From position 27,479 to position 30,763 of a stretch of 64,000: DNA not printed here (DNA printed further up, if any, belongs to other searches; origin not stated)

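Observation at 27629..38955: Four-component type III-like restriction operon: SNF2 helicase, DUF4391, Mod, Res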

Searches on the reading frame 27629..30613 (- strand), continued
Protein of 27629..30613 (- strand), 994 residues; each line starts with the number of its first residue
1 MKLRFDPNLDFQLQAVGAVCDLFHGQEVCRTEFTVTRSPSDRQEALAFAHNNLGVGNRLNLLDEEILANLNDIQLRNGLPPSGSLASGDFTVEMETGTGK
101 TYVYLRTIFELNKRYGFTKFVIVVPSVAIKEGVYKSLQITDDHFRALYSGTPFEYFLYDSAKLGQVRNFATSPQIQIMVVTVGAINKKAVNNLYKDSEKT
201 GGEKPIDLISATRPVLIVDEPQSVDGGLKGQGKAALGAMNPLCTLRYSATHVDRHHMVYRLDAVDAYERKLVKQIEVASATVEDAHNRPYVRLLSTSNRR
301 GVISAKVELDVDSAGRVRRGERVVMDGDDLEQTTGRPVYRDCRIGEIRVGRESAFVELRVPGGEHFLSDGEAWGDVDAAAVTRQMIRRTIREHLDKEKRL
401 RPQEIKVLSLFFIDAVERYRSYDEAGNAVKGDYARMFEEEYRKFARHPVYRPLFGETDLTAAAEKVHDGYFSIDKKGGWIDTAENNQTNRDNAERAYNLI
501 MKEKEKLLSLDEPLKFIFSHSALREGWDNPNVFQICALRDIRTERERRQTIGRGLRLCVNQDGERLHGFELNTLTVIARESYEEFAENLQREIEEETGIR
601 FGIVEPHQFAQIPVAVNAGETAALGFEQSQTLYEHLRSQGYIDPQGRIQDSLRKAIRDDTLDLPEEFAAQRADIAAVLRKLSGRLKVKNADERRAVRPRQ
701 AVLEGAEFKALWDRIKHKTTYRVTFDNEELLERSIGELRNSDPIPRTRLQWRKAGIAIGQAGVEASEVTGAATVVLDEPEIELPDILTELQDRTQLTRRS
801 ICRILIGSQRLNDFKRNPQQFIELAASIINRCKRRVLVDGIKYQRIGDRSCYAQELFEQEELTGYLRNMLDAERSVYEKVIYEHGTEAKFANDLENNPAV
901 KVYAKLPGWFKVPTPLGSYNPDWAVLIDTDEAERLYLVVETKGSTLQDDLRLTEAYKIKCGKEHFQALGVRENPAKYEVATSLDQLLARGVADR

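Call 88: search_protein_families(library=pfam, proteins=[L092:3044-5890:+, L094:1838-4687:+, L092:2838-3038:+], max_evalue=0.01)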
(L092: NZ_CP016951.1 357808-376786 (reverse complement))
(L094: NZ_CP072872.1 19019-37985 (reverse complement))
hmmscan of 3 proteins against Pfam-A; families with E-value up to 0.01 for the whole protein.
L092:3044-5890:+ (948 aa): 6 families
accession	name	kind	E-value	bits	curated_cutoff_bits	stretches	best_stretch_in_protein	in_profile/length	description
PF00176.29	SNF2-rel_dom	-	6.3e-33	114.5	24.9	1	54-281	17-250/290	SNF2-related domain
PF00271.37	Helicase_C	-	2.1e-19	70.2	23.5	1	438-542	8-110/110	Helicase conserved C-terminal domain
PF04851.21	ResIII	-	2.1e-10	41.2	22.5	1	36-196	3-162/164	Type III restriction enzyme, res subunit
PF00270.35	DEAD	-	1.3e-09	38.4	26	1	55-197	15-161/167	DEAD/DEAH box helicase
PF18766.7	SWI2_SNF2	-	3e-06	27.5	26.7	1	63-219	27-179/221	SWI2/SNF2 ATPase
PF13872.12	AAA_34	-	0.0028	17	27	0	54-95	60-102/306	P-loop containing NTP hydrolase pore-1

L094:1838-4687:+ (949 aa): 6 families
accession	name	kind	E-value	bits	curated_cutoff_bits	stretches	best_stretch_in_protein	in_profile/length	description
PF00176.29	SNF2-rel_dom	-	3.8e-31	108.7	24.9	1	54-258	17-229/290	SNF2-related domain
PF00271.37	Helicase_C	-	1.1e-19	71.1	23.5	1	436-544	4-110/110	Helicase conserved C-terminal domain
PF00270.35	DEAD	-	4.7e-08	33.4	26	1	55-197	15-161/167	DEAD/DEAH box helicase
PF04851.21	ResIII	-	1.6e-07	31.8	22.5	1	36-196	3-162/164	Type III restriction enzyme, res subunit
PF18766.7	SWI2_SNF2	-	0.00016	21.8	26.7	1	56-219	20-179/221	SWI2/SNF2 ATPase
PF13872.12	AAA_34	-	0.00078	18.9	27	1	28-93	34-99/306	P-loop containing NTP hydrolase pore-1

L092:2838-3038:+ (66 aa): 3 families
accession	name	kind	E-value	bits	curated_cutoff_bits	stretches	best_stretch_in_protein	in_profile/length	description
PF12728.13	HTH_17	-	1.7e-20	73.5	27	1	10-59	1-50/51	Helix-turn-helix domain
PF09035.16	Tn916-Xis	-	0.00018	22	22.9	1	11-59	16-66/69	Excisionase from transposon Tn916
PF13384.12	HTH_23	-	0.00024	21.2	24.6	1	9-30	16-37/50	Homeodomain-like domain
